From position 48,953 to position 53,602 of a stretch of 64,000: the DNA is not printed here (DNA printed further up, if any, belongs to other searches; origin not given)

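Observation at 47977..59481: Beta-1,2-glucan locus combining a truncated Cgs-like synthase with exporter and degradative enzymes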

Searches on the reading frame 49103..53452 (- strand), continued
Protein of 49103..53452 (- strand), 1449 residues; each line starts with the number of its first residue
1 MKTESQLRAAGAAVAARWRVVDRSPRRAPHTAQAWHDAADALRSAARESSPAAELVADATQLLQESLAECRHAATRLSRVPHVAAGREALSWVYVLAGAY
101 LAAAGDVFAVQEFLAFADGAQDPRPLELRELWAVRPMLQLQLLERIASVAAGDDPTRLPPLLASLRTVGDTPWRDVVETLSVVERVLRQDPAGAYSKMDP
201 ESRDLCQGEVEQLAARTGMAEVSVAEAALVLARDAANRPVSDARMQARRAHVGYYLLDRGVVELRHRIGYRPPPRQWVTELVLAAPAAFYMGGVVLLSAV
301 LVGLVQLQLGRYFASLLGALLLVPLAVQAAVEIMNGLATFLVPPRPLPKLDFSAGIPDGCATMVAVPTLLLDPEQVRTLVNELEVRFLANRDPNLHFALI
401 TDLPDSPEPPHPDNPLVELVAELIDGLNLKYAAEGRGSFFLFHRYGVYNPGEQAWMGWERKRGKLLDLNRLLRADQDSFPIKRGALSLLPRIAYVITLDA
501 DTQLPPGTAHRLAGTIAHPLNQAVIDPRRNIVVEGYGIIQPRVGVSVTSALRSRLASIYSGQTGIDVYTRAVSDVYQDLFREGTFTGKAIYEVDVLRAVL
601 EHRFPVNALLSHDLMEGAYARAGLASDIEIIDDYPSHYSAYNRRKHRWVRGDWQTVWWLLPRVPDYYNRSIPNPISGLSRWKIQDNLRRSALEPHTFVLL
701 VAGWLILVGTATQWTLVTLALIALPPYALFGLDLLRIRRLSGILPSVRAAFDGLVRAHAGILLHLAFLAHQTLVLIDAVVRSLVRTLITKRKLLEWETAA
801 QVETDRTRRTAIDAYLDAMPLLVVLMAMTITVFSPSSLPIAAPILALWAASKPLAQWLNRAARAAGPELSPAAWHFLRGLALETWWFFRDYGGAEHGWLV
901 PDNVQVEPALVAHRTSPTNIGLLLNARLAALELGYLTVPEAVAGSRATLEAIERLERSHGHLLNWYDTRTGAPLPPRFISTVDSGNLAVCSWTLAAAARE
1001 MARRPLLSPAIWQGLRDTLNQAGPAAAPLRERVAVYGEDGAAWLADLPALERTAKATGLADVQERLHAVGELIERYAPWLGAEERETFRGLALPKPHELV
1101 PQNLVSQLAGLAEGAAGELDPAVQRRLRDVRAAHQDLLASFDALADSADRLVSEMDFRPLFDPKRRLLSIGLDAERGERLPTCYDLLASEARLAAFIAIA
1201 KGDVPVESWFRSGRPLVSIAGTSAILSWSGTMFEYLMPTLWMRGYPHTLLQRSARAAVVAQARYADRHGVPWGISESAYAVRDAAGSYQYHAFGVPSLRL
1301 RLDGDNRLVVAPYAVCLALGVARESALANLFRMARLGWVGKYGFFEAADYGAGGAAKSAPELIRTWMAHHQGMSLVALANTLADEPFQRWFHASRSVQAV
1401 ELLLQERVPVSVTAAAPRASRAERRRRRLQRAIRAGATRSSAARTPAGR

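Call 8: find_homologous_proteins(query=window:49103-53452:-, max_evalue=1e-20)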
Query window:49103-53452:- (1449 aa): 3948 proteins with E <= 1e-20 among 8000 candidates; the best 120 are listed.
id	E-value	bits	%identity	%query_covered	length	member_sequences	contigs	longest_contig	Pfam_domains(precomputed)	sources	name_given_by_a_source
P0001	0.0e+0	3223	100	100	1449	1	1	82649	PF10091.16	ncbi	-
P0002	0.0e+0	2912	90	98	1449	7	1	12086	PF10091.16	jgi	jgi:cyclic beta-1,2-glucan synthetase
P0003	0.0e+0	2517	79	98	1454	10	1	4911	PF10091.16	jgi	-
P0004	0.0e+0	2302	74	97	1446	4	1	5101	PF10091.16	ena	-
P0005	0.0e+0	2177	70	97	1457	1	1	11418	PF10091.16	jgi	jgi:hypothetical protein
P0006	0.0e+0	2112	68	97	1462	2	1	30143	PF10091.16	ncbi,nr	ncbi:MAG TPA: glucoamylase family protein [Gemmatimonadales bacterium]|nr:glucoamylase family protei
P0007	0.0e+0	2092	68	98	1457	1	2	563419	PF10091.16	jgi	jgi:hypothetical protein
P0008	0.0e+0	2077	68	98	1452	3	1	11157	PF10091.16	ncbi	-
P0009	0.0e+0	1408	48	97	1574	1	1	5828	PF10091.16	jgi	jgi:cyclic beta-1,2-glucan synthetase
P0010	0.0e+0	1404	49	93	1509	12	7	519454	PF10091.16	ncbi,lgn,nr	ncbi:MAG: hypothetical protein LC130_07945 [Bryobacterales bacterium]|nr:hypothetical protein [Bryob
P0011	0.0e+0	1399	50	93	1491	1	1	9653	PF10091.16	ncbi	ncbi:MAG: glucoamylase family protein [Candidatus Korobacteraceae bacterium]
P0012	0.0e+0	1396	50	94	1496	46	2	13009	PF10091.16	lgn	-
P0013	0.0e+0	1394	49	94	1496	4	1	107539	PF10091.16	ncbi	ncbi:MAG: glucoamylase family protein [Candidatus Sulfotelmatobacter sp.]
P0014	0.0e+0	1393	48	93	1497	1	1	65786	PF10091.16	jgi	jgi:cyclic beta-1,2-glucan synthetase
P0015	0.0e+0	1390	49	97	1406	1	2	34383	PF10091.16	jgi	jgi:cyclic beta-1,2-glucan synthetase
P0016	0.0e+0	1389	49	93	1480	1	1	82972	PF10091.16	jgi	jgi:hypothetical protein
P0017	0.0e+0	1387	48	95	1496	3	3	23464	PF10091.16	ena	-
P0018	0.0e+0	1385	49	93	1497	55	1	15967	PF10091.16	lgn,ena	-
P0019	0.0e+0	1381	49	94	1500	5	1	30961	PF10091.16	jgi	jgi:cyclic beta-1,2-glucan synthetase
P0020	0.0e+0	1380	49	93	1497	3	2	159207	PF10091.16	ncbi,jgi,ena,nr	ncbi:MAG TPA: glucoamylase family protein [Terriglobales bacterium]|nr:glucoamylase family protein [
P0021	0.0e+0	1379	49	93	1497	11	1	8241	PF10091.16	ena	-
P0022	0.0e+0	1379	48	97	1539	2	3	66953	PF10091.16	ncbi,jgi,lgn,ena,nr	ncbi:MAG TPA: glucoamylase family protein [Terriglobia bacterium]|nr:glucoamylase family protein [Te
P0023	0.0e+0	1378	49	94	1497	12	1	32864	PF10091.16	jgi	jgi:cyclic beta-1,2-glucan synthetase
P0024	0.0e+0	1377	48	95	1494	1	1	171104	PF10091.16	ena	-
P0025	0.0e+0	1376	49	95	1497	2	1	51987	PF10091.16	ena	-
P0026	0.0e+0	1376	49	93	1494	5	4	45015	PF10091.16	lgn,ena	-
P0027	0.0e+0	1376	49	93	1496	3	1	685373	PF10091.16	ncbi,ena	-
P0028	0.0e+0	1376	49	95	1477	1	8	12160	PF10091.16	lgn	-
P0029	0.0e+0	1374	49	94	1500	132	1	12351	PF10091.16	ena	-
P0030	0.0e+0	1374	48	94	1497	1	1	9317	PF10091.16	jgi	jgi:cyclic beta-1,2-glucan synthetase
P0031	0.0e+0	1373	48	95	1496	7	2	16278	PF10091.16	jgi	-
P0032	0.0e+0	1372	48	94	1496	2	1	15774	PF10091.16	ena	-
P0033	0.0e+0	1372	50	91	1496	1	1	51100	PF10091.16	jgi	jgi:hypothetical protein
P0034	0.0e+0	1372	48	93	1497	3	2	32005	PF10091.16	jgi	jgi:cyclic beta-1,2-glucan synthetase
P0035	0.0e+0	1371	50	93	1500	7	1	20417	PF10091.16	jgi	jgi:cyclic beta-1,2-glucan synthetase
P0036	0.0e+0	1370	49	93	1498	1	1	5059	PF10091.16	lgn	-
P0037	0.0e+0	1370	49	94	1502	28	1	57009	PF10091.16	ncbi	-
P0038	0.0e+0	1370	47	100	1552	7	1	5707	PF10091.16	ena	-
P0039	0.0e+0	1370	48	94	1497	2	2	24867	PF10091.16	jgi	-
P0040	0.0e+0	1368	48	94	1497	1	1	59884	PF10091.16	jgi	-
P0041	0.0e+0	1368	48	97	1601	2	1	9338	PF10091.16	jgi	jgi:cyclic beta-1,2-glucan synthetase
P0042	0.0e+0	1368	48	96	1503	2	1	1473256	PF10091.16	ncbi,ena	-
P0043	0.0e+0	1367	49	93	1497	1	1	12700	PF10091.16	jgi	jgi:cyclic beta-1,2-glucan glucanotransferase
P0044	0.0e+0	1367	49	94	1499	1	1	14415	PF10091.16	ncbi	-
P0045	0.0e+0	1367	49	94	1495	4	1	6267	PF10091.16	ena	-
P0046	0.0e+0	1366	49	94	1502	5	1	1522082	PF10091.16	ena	-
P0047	0.0e+0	1366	49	95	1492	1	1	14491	PF10091.16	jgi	jgi:cyclic beta-1,2-glucan synthetase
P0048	0.0e+0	1366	48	94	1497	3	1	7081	PF10091.16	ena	-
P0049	0.0e+0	1366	48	97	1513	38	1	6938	PF10091.16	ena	-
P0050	0.0e+0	1365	49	94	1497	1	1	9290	PF10091.16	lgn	-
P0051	0.0e+0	1365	49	94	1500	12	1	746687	PF10091.16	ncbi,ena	-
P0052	0.0e+0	1364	48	93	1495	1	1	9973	PF10091.16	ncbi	-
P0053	0.0e+0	1364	49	94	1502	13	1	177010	PF10091.16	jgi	jgi:cyclic beta-1,2-glucan synthetase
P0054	0.0e+0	1364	48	95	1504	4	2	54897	PF10091.16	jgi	jgi:cyclic beta-1,2-glucan synthetase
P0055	0.0e+0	1363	48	96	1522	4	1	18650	PF10091.16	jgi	jgi:hypothetical protein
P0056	0.0e+0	1363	48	96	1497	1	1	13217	PF10091.16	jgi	jgi:cyclic beta-1,2-glucan synthetase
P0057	0.0e+0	1362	50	91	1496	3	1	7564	PF10091.16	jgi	-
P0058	0.0e+0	1362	47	98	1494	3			PF10091.16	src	-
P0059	0.0e+0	1361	49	93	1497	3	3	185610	PF10091.16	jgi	jgi:cyclic beta-1,2-glucan synthetase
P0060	0.0e+0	1361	49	94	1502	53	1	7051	PF10091.16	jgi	-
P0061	0.0e+0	1360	48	93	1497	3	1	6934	PF10091.16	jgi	jgi:cyclic beta-1,2-glucan synthetase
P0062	0.0e+0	1360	49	96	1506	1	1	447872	PF10091.16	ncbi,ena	-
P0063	0.0e+0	1360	48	94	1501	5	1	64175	PF10091.16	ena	-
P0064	0.0e+0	1360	49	93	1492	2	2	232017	PF10091.16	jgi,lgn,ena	-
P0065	0.0e+0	1360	49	94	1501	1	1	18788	PF10091.16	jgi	jgi:cyclic beta-1,2-glucan synthetase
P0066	0.0e+0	1360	48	93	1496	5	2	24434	PF10091.16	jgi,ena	-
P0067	0.0e+0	1360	48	97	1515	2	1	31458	PF10091.16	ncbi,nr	ncbi:MAG: glycosyl transferase [Acidobacteriia bacterium]|nr:glycosyl transferase [Terriglobia bacte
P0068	0.0e+0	1360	48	94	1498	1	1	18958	PF10091.16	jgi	jgi:cyclic beta-1,2-glucan synthetase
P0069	0.0e+0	1359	49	93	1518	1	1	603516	PF10091.16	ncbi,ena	-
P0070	0.0e+0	1359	49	94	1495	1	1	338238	PF10091.16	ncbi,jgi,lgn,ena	jgi:hypothetical protein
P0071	0.0e+0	1359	47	97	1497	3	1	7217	PF10091.16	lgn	-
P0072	0.0e+0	1358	49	94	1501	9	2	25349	PF10091.16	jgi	jgi:hypothetical protein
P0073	0.0e+0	1358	49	94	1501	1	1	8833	PF10091.16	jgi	jgi:cyclic beta-1,2-glucan synthetase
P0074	0.0e+0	1358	49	94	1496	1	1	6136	PF10091.16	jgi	jgi:hypothetical protein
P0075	0.0e+0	1358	48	93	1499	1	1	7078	PF10091.16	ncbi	-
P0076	0.0e+0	1358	49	93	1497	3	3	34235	PF10091.16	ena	-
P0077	0.0e+0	1357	48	96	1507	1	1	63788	PF10091.16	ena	-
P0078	0.0e+0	1357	48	95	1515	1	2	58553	PF10091.16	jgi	-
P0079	0.0e+0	1357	48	92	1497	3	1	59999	PF10091.16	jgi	jgi:cyclic beta-1,2-glucan synthetase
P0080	0.0e+0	1356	48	96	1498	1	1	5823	PF10091.16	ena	-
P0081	0.0e+0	1356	47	98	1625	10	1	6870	PF10091.16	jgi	-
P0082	0.0e+0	1356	48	94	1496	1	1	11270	PF10091.16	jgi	jgi:cyclic beta-1,2-glucan synthetase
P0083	0.0e+0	1356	47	95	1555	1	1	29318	PF10091.16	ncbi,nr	ncbi:MAG TPA: glucoamylase family protein [Terriglobia bacterium]|nr:glucoamylase family protein [Te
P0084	0.0e+0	1356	49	94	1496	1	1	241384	PF10091.16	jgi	jgi:cyclic beta-1,2-glucan synthetase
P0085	0.0e+0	1356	48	95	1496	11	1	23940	PF10091.16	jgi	jgi:cyclic beta-1,2-glucan synthetase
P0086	0.0e+0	1356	48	93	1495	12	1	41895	PF10091.16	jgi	jgi:hypothetical protein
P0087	0.0e+0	1355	49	96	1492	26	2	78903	PF10091.16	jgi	-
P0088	0.0e+0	1355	49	95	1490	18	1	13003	PF10091.16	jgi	-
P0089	0.0e+0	1355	47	95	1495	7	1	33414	PF10091.16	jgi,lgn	jgi:hypothetical protein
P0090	0.0e+0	1355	48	93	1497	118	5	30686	PF10091.16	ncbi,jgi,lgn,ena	jgi:hypothetical protein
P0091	0.0e+0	1355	49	93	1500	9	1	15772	PF10091.16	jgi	jgi:cyclic beta-1,2-glucan synthetase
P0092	0.0e+0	1354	48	95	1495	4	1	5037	PF10091.16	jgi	jgi:cyclic beta-1,2-glucan synthetase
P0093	0.0e+0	1354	48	94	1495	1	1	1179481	PF10091.16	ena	-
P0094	0.0e+0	1354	48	93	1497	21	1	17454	PF10091.16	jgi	jgi:cyclic beta-1,2-glucan synthetase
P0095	0.0e+0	1354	50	93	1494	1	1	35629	PF10091.16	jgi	jgi:hypothetical protein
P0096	0.0e+0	1354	48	94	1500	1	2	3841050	PF10091.16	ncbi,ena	-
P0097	0.0e+0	1354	49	92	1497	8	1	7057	PF10091.16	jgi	jgi:cyclic beta-1,2-glucan synthetase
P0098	0.0e+0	1354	47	94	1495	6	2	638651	PF10091.16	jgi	jgi:cyclic beta-1,2-glucan synthetase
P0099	0.0e+0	1353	49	95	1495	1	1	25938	PF10091.16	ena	-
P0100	0.0e+0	1353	48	94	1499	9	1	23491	PF10091.16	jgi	jgi:cyclic beta-1,2-glucan synthetase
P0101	0.0e+0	1353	48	94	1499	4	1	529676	PF10091.16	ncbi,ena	-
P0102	0.0e+0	1353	48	96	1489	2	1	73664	PF10091.16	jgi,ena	-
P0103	0.0e+0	1353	49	93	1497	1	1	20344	PF10091.16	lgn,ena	-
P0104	0.0e+0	1352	48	92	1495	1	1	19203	PF10091.16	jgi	jgi:cyclic beta-1,2-glucan synthetase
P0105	0.0e+0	1352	48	93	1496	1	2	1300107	PF10091.16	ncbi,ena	-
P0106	0.0e+0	1352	50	93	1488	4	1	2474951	PF10091.16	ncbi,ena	-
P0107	0.0e+0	1352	49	94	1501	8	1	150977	PF10091.16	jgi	jgi:cyclic beta-1,2-glucan synthetase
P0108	0.0e+0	1352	48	97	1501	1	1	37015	PF10091.16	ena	-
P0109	0.0e+0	1352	49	94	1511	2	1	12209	PF10091.16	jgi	-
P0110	0.0e+0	1352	49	91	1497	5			PF10091.16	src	-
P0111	0.0e+0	1352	48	93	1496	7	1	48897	PF10091.16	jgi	jgi:cyclic beta-1,2-glucan synthetase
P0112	0.0e+0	1352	48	99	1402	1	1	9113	PF10091.16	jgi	jgi:cyclic beta-1,2-glucan synthetase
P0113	0.0e+0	1351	48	96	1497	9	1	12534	PF10091.16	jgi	jgi:cyclic beta-1,2-glucan synthetase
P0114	0.0e+0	1351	48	95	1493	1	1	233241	PF10091.16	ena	-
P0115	0.0e+0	1351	48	94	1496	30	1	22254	PF10091.16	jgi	-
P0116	0.0e+0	1350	47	96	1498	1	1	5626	PF10091.16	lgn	-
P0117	0.0e+0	1350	48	94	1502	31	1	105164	PF10091.16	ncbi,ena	-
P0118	0.0e+0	1350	48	93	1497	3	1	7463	PF10091.16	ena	-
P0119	0.0e+0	1350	48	95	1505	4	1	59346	PF10091.16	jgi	jgi:hypothetical protein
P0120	0.0e+0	1350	48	95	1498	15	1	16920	PF10091.16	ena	-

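Call 24: find_encoding_contigs(protein=P0007, flank=10000, max_places=2)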
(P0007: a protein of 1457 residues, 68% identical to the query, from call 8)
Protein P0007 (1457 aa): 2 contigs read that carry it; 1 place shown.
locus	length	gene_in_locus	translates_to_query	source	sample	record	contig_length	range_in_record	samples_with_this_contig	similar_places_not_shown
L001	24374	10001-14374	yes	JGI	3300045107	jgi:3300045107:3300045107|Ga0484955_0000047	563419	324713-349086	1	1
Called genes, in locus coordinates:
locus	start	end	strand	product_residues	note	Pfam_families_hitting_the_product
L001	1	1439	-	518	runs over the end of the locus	PF00027:cNMP_binding, PF07992:Pyr_redox_2, PF13738:Pyr_redox_3, PF00070:Pyr_redox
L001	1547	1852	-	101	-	PF02148:zf-UBP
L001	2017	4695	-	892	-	-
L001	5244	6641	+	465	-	PF00675:Peptidase_M16, PF05193:Peptidase_M16_C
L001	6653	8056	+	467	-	PF00675:Peptidase_M16, PF05193:Peptidase_M16_C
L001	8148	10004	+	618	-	PF00664:ABC_membrane (faint), PF00005:ABC_tran, PF13304:AAA_21 (faint)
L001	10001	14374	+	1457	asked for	PF10091:Glycoamylase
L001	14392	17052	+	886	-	PF17900:Peptidase_M1_N, PF01433:Peptidase_M1, PF11838:ERAP1_C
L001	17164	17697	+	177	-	-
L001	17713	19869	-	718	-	PF07244:POTRA (weak), PF01103:Omp85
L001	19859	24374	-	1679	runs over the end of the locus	PF27051:TamB_N (weak), PF04357:TamB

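Call 25: find_encoding_contigs(protein=P0006, flank=10000, max_places=2)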
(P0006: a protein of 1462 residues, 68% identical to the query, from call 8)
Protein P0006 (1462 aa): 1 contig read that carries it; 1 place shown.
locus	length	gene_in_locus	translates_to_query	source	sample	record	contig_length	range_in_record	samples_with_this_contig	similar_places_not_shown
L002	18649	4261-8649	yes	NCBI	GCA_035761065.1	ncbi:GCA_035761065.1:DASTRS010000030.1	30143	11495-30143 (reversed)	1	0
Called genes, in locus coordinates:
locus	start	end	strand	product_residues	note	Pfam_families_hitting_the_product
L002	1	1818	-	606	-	?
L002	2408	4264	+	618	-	PF00664:ABC_membrane (weak), PF00005:ABC_tran, PF13304:AAA_21 (faint)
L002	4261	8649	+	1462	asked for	PF10091:Glycoamylase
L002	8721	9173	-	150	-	PF07366:SnoaL, PF12680:SnoaL_2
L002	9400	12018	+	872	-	PF17900:Peptidase_M1_N, PF01433:Peptidase_M1, PF11838:ERAP1_C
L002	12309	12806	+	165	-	-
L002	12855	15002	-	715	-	PF07244:POTRA (weak), PF01103:Omp85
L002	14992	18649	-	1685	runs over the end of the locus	PF27051:TamB_N (faint), PF04357:TamB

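Call 26: find_encoding_contigs(protein=P0010, flank=10000, max_places=2)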
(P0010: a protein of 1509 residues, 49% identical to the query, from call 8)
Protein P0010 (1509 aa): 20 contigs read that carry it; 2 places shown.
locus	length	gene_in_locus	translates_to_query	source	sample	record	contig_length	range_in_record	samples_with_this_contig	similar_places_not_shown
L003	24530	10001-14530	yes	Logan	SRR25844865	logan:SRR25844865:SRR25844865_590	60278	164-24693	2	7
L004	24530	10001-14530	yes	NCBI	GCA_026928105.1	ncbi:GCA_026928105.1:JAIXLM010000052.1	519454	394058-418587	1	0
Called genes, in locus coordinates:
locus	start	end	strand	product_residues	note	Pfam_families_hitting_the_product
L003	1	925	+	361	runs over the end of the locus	?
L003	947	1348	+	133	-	PF02310:B12-binding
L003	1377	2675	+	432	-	PF01936:NYN, PF12872:OST-HTH (faint)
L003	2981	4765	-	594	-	PF13620:CarboxypepD_reg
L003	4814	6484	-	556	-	PF20094:GWxTD_dom, PF11797:WxLIP_HBD (weak)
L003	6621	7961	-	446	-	PF10091:Glycoamylase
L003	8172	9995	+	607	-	PF00005:ABC_tran, PF13304:AAA_21 (faint)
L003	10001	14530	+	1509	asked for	PF10091:Glycoamylase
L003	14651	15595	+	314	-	PF00586:AIRS, PF02769:AIRS_C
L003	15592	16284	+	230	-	PF00215:OMPdecase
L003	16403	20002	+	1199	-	PF13620:CarboxypepD_reg, PF25183:OMP_b-brl_4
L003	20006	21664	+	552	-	-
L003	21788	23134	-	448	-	PF01435:Peptidase_M48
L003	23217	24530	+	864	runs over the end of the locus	PF11897:DUF3417, PF00343:Phosphorylase, PF28476:GlgP_C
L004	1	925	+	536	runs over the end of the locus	PF01642:MM_CoA_mutase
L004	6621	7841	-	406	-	PF10091:Glycoamylase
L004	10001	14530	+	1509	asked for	PF10091:Glycoamylase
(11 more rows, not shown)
